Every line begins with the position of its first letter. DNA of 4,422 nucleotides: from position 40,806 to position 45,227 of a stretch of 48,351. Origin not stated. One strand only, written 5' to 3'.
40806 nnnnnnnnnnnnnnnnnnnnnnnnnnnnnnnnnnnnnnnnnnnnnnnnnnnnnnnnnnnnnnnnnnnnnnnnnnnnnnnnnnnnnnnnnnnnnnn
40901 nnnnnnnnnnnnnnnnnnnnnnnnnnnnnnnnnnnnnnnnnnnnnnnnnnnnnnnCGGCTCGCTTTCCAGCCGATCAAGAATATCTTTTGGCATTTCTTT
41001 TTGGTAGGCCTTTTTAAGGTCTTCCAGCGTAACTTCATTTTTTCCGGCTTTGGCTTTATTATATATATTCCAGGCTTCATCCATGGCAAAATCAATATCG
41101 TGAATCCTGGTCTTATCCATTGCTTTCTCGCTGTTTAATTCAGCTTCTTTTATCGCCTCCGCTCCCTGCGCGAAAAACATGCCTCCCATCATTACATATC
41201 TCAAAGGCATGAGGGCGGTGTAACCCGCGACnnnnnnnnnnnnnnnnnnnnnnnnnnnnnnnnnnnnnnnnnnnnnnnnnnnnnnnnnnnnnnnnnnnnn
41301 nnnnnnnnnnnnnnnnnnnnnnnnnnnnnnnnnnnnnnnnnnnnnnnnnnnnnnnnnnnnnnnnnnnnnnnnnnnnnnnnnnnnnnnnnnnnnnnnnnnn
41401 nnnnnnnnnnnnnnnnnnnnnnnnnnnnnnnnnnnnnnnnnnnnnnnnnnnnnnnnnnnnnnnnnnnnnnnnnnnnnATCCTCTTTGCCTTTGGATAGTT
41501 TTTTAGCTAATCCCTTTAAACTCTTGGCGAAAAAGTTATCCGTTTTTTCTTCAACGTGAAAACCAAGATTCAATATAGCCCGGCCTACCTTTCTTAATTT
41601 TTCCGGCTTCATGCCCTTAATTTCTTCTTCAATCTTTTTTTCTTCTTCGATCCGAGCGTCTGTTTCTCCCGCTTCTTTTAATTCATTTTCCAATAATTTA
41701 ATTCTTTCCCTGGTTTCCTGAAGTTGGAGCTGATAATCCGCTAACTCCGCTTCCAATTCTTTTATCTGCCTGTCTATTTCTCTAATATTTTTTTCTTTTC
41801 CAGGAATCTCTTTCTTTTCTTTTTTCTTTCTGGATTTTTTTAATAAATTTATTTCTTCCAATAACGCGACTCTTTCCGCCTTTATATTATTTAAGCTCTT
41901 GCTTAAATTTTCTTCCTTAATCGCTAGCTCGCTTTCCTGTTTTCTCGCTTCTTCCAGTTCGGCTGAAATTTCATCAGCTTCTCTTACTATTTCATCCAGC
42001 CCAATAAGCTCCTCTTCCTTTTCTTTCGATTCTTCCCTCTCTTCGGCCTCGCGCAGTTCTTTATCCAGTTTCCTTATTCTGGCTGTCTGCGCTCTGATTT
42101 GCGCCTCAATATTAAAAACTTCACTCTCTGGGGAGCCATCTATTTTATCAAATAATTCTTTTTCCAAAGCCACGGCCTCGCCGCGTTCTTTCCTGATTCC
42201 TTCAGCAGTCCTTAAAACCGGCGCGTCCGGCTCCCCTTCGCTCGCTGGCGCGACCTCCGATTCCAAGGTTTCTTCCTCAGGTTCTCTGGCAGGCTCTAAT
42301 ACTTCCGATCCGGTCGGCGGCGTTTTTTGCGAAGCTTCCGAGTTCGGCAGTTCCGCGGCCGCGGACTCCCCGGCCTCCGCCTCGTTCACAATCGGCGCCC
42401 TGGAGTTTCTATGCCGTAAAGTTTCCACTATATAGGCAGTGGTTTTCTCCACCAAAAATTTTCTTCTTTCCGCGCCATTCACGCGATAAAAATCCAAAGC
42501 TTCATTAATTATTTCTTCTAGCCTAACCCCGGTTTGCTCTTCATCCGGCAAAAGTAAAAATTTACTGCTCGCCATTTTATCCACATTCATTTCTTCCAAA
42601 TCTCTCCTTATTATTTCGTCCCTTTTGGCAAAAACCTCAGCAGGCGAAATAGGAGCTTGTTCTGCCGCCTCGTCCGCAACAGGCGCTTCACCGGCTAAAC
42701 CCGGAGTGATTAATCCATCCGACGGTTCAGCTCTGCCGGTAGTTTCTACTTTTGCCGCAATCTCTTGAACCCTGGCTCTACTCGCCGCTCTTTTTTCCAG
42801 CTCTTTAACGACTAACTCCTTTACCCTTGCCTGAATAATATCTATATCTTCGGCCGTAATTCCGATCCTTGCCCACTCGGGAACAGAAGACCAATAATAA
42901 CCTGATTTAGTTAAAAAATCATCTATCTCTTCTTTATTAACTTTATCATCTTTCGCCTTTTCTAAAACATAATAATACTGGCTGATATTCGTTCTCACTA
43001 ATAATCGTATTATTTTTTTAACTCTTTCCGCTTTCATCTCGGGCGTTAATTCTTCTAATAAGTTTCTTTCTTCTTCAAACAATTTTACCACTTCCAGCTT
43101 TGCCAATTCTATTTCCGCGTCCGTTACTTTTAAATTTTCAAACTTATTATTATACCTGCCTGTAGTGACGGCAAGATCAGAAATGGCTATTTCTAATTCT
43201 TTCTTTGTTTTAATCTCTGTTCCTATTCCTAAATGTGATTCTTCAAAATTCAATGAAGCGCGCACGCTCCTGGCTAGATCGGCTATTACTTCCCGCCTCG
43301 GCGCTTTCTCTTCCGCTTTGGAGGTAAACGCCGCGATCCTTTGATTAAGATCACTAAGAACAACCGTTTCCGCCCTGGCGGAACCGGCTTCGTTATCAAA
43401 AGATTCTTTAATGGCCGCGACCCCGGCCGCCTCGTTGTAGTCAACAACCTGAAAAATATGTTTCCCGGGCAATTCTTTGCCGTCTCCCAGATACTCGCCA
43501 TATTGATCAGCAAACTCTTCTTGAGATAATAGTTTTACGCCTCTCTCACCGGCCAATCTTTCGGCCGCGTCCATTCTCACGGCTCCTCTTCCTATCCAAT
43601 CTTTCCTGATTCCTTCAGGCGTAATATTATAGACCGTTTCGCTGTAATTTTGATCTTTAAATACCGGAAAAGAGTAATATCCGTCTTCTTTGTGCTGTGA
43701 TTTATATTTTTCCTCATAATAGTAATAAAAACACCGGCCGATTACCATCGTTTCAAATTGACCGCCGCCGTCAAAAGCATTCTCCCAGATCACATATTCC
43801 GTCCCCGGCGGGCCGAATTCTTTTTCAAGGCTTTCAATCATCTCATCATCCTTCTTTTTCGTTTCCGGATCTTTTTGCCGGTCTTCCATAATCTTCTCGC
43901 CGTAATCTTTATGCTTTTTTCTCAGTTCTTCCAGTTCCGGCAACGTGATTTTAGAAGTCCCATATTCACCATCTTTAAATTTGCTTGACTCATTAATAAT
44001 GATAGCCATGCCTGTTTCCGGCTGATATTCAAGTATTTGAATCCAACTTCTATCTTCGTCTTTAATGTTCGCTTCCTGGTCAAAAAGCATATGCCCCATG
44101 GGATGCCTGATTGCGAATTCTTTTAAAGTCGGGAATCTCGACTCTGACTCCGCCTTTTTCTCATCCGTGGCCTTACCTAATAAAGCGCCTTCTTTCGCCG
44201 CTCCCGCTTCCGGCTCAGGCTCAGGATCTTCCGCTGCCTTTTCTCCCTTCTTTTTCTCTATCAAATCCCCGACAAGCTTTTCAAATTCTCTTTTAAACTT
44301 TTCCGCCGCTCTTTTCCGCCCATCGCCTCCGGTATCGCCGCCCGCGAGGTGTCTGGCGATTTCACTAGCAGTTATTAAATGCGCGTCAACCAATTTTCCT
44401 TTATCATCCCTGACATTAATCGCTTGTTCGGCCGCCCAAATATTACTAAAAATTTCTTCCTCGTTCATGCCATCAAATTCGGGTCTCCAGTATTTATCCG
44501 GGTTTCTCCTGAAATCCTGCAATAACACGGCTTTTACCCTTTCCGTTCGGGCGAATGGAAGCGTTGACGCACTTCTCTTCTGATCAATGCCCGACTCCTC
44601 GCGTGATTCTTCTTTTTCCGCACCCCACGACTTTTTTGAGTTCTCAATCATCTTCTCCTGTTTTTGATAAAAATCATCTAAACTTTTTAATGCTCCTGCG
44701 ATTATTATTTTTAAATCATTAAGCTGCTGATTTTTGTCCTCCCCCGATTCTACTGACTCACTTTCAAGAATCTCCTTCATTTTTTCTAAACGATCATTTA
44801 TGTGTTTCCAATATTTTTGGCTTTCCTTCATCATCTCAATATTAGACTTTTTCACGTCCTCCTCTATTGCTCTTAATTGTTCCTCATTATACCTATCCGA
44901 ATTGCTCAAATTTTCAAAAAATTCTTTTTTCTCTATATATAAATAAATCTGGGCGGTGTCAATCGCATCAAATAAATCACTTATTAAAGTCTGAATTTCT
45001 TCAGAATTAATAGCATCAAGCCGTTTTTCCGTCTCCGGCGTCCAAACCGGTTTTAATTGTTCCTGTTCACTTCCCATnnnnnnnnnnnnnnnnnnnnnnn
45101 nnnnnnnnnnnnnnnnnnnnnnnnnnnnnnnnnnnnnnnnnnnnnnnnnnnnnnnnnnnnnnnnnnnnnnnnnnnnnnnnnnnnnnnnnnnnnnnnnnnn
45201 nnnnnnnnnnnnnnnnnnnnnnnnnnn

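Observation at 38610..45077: Orphan 2155-aa giant protein with no recognisable enzymatic domain, immediately downstream of ftsK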

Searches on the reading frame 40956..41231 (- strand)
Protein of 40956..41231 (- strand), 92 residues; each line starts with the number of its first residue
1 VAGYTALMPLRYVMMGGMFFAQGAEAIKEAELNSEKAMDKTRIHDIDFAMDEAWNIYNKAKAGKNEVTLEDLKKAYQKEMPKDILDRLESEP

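Call 47: find_related_loci(query=A2, collection=genome_contigs, flank=6000)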
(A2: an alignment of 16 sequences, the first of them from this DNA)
Query A2 (92 aa) in genome_contigs; peptide patterns used: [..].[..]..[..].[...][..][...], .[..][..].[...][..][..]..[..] (x = any residue, [..] = any of these).
30 stretches matched a pattern; 18 encode a relative of the query (tblastn E <= 1e-3); 18 distinct loci.
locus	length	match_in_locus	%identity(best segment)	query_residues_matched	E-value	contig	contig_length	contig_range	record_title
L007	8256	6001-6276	62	1-92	3e-35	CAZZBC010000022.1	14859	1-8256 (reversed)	MAG TPA_asm: uncultured Gammaproteobacteria bacterium isolate binchicken_co232_117 genome assembly, contig: NODE_7902_le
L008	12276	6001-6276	55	1-92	1e-32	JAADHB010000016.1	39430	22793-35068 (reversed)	MAG: bacterium isolate M_MetaBat.155 contig-127_2366, whole genome shotgun sequence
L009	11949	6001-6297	55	1-92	7e-32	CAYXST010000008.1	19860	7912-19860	MAG TPA_asm: uncultured Candidatus Saccharibacteria bacterium isolate binchicken_co387_104 genome assembly, contig: NODE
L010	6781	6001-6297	53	1-92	1e-30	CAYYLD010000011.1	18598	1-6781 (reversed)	MAG TPA_asm: uncultured Candidatus Saccharibacteria bacterium isolate binchicken_co89_41 genome assembly, contig: NODE_5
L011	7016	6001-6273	57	1-90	3e-30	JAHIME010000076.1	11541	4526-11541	MAG: Patescibacteria group bacterium isolate KR13_N2.mb.53 KR13_N2.mb.53_k141_299739, whole genome shotgun sequence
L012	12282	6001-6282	50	1-92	7e-28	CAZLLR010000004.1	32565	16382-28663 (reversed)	MAG TPA_asm: uncultured Candidatus Saccharibacteria bacterium isolate SRP216583_co1_142 genome assembly, contig: NODE_89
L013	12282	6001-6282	54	1-92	2e-27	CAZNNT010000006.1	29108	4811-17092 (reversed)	MAG TPA_asm: uncultured Candidatus Saccharibacteria bacterium isolate SRP090828_co3_7 genome assembly, contig: NODE_222_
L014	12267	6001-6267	54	1-89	5e-25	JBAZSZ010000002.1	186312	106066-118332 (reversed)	MAG: Candidatus Paceibacterota bacterium isolate SO_2017_GW1_189 NODE_590_length_186312_cov_4.641561_OW334_2017, whole g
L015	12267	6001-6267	48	2-88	5e-24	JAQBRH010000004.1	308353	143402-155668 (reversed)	MAG: Parcubacteria group bacterium isolate RYN_394 scaffold_2978447, whole genome shotgun sequence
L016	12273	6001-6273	52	1-89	1e-23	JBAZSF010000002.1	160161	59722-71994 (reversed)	MAG: Candidatus Paceibacterota bacterium isolate SO_2017_GW1_167 NODE_738_length_160161_cov_3.185086_OW334_2017, whole g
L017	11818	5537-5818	50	1-92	7e-23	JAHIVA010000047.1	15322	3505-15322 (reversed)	MAG: Patescibacteria group bacterium isolate MM_PC_MetaG.mb.47 MM_PC_MetaG.mb.47_k141_1228026, whole genome shotgun sequ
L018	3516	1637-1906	48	3-88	2e-22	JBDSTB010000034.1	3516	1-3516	MAG: Candidatus Paceibacterota bacterium isolate cluster1_bin.548 k127_7833079, whole genome shotgun sequence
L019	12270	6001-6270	49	1-88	4e-22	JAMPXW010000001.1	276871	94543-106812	MAG: Burkholderiales bacterium isolate R2F_R2FSRR_metabat.49 R2F_C10, whole genome shotgun sequence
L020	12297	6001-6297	46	1-92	1e-21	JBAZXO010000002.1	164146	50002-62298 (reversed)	MAG: Candidatus Paceibacterota bacterium isolate SO_2017_GW1_58 NODE_714_length_164146_cov_7.678531_OW334_2017, whole ge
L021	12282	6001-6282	45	1-92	1e-20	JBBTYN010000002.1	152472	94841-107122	MAG: Patescibacteria group bacterium isolate H41-bin112_1 H41_bin112_1_000000000002, whole genome shotgun sequence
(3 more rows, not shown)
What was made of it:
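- On Unnamed Patescibacteria module-A family: 18 genome loci; 15 are labelled Patescibacteria, Paceibacterota, Parcubacteria, Nomurabacteria, Saccharibacteria or simply 'bacterium', and three carry other, probably mis-binned labels (call 47).
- Tried and rejected: The trimmed motif alignment A2 worked (call 47).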

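Call 75: search_protein_families(library=pfam, proteins=[L008:2095-4830:+, L008:4872-5183:+, L008:7645-9213:+, L008:9225-10343:+, L007:2112-2762:+, L007:3081-3482:+, L011:3666-4397:+, L011:1342-3651:-, L010:3986-5443:+, L010:1940-3862:-], max_evalue=0.0001)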
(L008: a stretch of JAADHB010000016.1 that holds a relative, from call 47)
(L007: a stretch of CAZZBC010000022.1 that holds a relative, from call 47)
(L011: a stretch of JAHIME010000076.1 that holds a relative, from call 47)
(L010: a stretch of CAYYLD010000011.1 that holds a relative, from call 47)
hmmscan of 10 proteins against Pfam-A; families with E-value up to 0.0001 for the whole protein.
L008:2095-4830:+ (911 aa): 4 families
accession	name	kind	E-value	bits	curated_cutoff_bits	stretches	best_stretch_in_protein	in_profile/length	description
PF02534.20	T4SS-DNA_transf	-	6e-07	29.1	20.1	1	493-808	24-347/468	Type IV secretory system Conjugative DNA transfer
PF10412.15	TrwB_AAD_bind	-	3.4e-06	26.6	20.5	0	503-554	9-60/387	Type IV secretion-system coupling protein DNA-binding domain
PF01935.23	DUF87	-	6.8e-06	26.8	23.2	1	506-570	20-81/220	Helicase HerA, central domain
PF13401.12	AAA_22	-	5.5e-05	23.9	27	0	508-558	4-55/130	AAA domain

L008:4872-5183:+ (103 aa): 1 family
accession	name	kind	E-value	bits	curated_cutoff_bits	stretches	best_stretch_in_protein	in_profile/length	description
PF18908.5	DUF5663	-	3.2e-09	37.7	23.7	1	8-91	1-84/84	Protein of unknown function (DUF5663)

L008:7645-9213:+ (522 aa): 2 families
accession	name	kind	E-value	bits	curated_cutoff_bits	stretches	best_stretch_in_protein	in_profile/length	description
PF07969.17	Amidohydro_3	-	4.6e-20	73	29.7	2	415-503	382-470/472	Amidohydrolase family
PF01979.26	Amidohydro_1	-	6.7e-10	39.2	25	1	391-502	242-343/345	Amidohydrolase family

L008:9225-10343:+ (372 aa): 1 family
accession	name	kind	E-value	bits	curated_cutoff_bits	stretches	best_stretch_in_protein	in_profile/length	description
PF01098.24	FTSW_RODA_SPOVE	-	2e-94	317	26.4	1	13-371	3-354/356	Cell cycle protein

L007:2112-2762:+ (216 aa): 0 families

L007:3081-3482:+ (133 aa): 1 family
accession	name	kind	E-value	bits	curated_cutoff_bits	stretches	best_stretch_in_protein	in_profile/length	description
PF08780.16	NTase_sub_bind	-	1.4e-24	86.9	31.8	1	7-121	2-122/126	Nucleotidyltransferase substrate binding protein like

L011:3666-4397:+ (243 aa): 0 families

L011:1342-3651:- (769 aa): 0 families

L010:3986-5443:+ (485 aa): 1 family
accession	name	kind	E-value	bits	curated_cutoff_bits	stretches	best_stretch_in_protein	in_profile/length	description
PF00932.25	LTD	-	1.4e-09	38.7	34.3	1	273-349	5-68/109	Lamin Tail Domain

L010:1940-3862:- (640 aa): 1 family
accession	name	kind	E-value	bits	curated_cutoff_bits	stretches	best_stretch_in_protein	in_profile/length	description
PF13231.12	PMT_2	-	9.8e-18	65.3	26.1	1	123-259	23-160/160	Dolichyl-phosphate-mannose-protein mannosyltransferase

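Call 76: search_protein_families(library=pfam, proteins=[L013:4537-5025:+, L013:609-3788:-, L013:7474-8652:+, L013:8622-9764:+, L015:3061-5229:+, L015:7350-7766:+, L015:8135-9325:+, L019:3612-5195:+, L012:4682-5470:+], max_evalue=0.0001)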
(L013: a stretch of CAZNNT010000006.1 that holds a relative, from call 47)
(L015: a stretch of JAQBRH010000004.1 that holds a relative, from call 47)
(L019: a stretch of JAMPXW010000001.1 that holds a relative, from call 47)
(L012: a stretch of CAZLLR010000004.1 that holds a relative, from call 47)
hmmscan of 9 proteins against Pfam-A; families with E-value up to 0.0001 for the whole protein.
L013:4537-5025:+ (162 aa): 0 families

L013:609-3788:- (1059 aa): 5 families
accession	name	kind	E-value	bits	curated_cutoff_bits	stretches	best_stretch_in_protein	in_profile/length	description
PF07733.18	DNA_pol3_alpha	-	3.5e-106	355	23.9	1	296-558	1-260/260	Bacterial DNA polymerase III alpha NTPase domain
PF17657.6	DNA_pol3_finger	-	1.1e-61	207.4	22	1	561-724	1-164/166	Bacterial DNA polymerase III alpha subunit finger domain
PF02811.25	PHP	-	6.9e-61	205.8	26.4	1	5-177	1-164/164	PHP domain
PF14579.12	HHH_6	-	3.6e-28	98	25.6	1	799-887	1-89/90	Helix-hairpin-helix motif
PF01336.31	tRNA_anti-codon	-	8.5e-09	35.7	27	1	982-1058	1-74/75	OB-fold nucleic acid binding domain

L013:7474-8652:+ (392 aa): 4 families
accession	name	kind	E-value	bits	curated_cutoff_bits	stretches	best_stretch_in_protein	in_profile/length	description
PF07992.20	Pyr_redox_2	-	4.8e-39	135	26.1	1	6-292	1-291/291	Pyridine nucleotide-disulphide oxidoreductase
PF00070.33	Pyr_redox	-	3.4e-09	37.5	22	1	151-217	2-67/82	Pyridine nucleotide-disulphide oxidoreductase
PF00890.30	FAD_binding_2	-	1.7e-05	24.7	20.4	0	7-38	1-30/414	FAD binding domain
PF18267.7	Rubredoxin_C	-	6.6e-05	23.2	25.9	0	317-382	8-68/70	Rubredoxin NAD+ reductase C-terminal domain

L013:8622-9764:+ (380 aa): 2 families
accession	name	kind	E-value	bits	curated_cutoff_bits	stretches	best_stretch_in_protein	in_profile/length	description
PF13200.12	DUF4015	-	3.7e-101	338.8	27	1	59-369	1-313/313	Putative glycosyl hydrolase domain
PF14871.12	GHL6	-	3.5e-06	27.7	35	1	74-167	3-92/132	Hypothetical glycosyl hydrolase 6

L015:3061-5229:+ (722 aa): 7 families
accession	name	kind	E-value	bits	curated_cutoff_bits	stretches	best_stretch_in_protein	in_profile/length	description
PF00009.33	GTP_EFTU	-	2.4e-60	203.8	26.5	1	8-294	1-188/188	Elongation factor Tu GTP binding domain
PF03764.24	EFG_IV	-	8.9e-42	142.1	24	1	491-623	1-121/121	Elongation factor G, domain IV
PF14492.12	EFG_III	-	1.9e-33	114.8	27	1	416-490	1-75/75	Elongation Factor G, domain III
PF00679.30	EFG_C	-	1.4e-29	102.4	27.9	1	626-710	2-87/89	Elongation factor G C-terminus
PF22042.2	EF-G_D2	-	1.4e-15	57.6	27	1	321-403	1-82/84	Elongation factor G domain 2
PF03144.31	GTP_EFTU_D2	-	2.3e-14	54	30.3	1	336-402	1-72/73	Elongation factor Tu domain 2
PF16658.11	RF3_C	-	6.9e-07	29.6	40.1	1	424-507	14-97/132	Class II release factor RF3, C-terminal domain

L015:7350-7766:+ (138 aa): 0 families

L015:8135-9325:+ (396 aa): 3 families
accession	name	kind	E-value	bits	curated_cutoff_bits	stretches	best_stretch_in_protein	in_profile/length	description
PF00009.33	GTP_EFTU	-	3.5e-63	213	26.5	1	8-203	1-187/188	Elongation factor Tu GTP binding domain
PF03143.23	GTP_EFTU_D3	-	6.5e-38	129.7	27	1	300-394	1-105/106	Elongation factor Tu C-terminal domain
PF03144.31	GTP_EFTU_D2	-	2.6e-21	76.3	30.3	1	227-296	1-73/73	Elongation factor Tu domain 2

L019:3612-5195:+ (527 aa): 0 families

L012:4682-5470:+ (262 aa): 0 families

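Call 85: find_related_loci(query=A2, collection=viral_contigs, flank=6000)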
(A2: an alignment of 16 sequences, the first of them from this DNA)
Query A2 (92 aa) in viral_contigs; peptide patterns used: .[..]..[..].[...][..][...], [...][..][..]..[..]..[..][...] (x = any residue, [..] = any of these).
84 stretches matched a pattern, but none encodes a relative of the query by tblastn (E <= 1e-3).

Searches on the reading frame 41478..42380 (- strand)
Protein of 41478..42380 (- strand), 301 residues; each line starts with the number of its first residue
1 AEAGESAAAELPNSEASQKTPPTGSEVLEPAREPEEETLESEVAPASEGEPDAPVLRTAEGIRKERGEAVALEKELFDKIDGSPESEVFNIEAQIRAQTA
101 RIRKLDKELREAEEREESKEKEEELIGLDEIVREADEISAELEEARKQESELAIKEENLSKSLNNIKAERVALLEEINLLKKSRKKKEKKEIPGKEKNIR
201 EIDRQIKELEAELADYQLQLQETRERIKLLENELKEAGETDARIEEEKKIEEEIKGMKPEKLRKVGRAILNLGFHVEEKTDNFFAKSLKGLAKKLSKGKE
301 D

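Call 79: search_protein_families(library=pfam, proteins=[window:41478-42380:-], max_evalue=1)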
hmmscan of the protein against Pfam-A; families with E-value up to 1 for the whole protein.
window:41478-42380:- (301 aa): 6 families
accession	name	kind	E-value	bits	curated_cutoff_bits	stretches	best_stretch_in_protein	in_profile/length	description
PF14282.11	FlxA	-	0.023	15.2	26.3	1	156-226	12-78/101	FlxA-like protein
PF21643.2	T6SS_Tsi2-like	-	0.11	13.2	27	1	95-154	12-67/71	T6SS, Immune protein Tsi2-like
PF12259.13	Baculo_F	-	0.15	11.1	24.1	1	62-204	138-288/609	Baculovirus F protein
PF11570.13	E2R135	-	0.49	11.1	21.4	1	156-216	3-62/136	Coiled-coil receptor-binding R-domain of colicin E2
PF06818.20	Fez1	-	0.8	10.6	34.4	1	195-264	36-105/199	Fez1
PF14362.11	DUF4407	-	0.84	9.3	31.3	1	133-244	119-229/297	Domain of unknown function (DUF4407)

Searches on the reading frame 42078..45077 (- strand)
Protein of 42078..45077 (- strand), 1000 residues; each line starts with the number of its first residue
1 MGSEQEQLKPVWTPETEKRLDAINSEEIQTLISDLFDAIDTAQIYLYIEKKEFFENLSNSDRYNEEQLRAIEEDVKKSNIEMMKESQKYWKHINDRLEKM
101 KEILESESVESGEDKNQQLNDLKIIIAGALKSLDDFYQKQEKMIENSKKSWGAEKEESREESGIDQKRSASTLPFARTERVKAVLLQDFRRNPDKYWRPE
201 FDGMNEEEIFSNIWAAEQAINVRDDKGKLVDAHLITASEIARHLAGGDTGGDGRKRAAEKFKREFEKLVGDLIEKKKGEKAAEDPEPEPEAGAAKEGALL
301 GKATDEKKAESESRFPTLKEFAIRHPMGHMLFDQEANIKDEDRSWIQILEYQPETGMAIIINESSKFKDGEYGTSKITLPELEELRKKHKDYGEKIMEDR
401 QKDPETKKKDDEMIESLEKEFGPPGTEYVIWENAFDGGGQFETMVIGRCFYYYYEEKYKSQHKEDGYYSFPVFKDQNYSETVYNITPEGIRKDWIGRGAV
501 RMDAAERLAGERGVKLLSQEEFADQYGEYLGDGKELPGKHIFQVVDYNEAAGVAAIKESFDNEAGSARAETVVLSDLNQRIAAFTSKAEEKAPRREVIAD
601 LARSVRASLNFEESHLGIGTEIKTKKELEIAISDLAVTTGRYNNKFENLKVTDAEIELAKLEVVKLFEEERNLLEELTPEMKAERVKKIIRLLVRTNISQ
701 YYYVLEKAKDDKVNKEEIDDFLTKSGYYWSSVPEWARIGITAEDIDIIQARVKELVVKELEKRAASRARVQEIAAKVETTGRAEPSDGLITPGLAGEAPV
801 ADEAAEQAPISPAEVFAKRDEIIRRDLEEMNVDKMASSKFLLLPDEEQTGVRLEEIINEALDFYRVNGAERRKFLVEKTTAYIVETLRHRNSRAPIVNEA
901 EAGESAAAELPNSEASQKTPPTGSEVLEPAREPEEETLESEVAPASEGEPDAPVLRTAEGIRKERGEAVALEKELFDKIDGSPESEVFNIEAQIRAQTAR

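Call 84: search_dna_similar(query=window:42078-45077:-, collection=phages, mode=protein, max_evalue=0.001)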
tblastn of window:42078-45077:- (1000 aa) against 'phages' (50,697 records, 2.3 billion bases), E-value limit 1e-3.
No match.
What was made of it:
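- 42264..44225 (-): Residues 285-938: hypervariable N-terminal block with no detectable homologue anywhere. No phage hit (call 84).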

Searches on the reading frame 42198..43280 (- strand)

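Call 79: search_protein_families(library=pfam, proteins=[window:42198-43280:-], max_evalue=1)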
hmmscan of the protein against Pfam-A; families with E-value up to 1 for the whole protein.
window:42198-43280:- (361 aa): 3 families
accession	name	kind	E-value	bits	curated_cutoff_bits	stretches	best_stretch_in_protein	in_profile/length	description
PF08679.17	DsrD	-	0.058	14.1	24.2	1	75-103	24-52/65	Dissimilatory sulfite reductase D (DsrD)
PF20561.3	DUF6771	-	0.09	13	23.7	1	134-145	17-28/63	Domain of unknown function (DUF6771)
PF00233.25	PDEase_I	-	0.17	12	24.8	1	66-119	81-135/238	3'5'-cyclic nucleotide phosphodiesterase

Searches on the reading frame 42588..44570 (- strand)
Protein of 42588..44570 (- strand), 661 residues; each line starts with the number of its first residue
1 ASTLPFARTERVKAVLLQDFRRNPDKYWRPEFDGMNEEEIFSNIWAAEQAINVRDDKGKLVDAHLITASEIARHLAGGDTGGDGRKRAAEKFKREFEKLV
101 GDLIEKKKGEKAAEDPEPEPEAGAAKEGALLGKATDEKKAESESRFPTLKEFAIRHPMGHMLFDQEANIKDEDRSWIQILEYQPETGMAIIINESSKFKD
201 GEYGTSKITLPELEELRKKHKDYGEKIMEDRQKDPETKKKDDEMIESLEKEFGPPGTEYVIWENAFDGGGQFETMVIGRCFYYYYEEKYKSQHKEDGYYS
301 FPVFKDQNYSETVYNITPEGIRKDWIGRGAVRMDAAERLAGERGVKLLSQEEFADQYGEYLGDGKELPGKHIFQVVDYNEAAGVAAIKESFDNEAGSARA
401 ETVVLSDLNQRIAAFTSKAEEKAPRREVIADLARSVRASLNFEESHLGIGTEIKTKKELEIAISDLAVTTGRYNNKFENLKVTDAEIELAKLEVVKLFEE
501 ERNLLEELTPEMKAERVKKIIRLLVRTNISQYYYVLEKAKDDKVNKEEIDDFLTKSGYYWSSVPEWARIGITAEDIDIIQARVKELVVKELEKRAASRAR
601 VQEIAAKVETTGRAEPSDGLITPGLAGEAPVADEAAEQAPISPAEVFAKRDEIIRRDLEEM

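Call 54: find_homologous_proteins(query=window:42588-44570:-, max_evalue=0.001)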
Query window:42588-44570:-: 8000 candidates shared short words with the query, none scored E <= 0.001.
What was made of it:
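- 42264..44225 (-): No hit in the word-indexed protein search with residues 170-830 (call 54).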
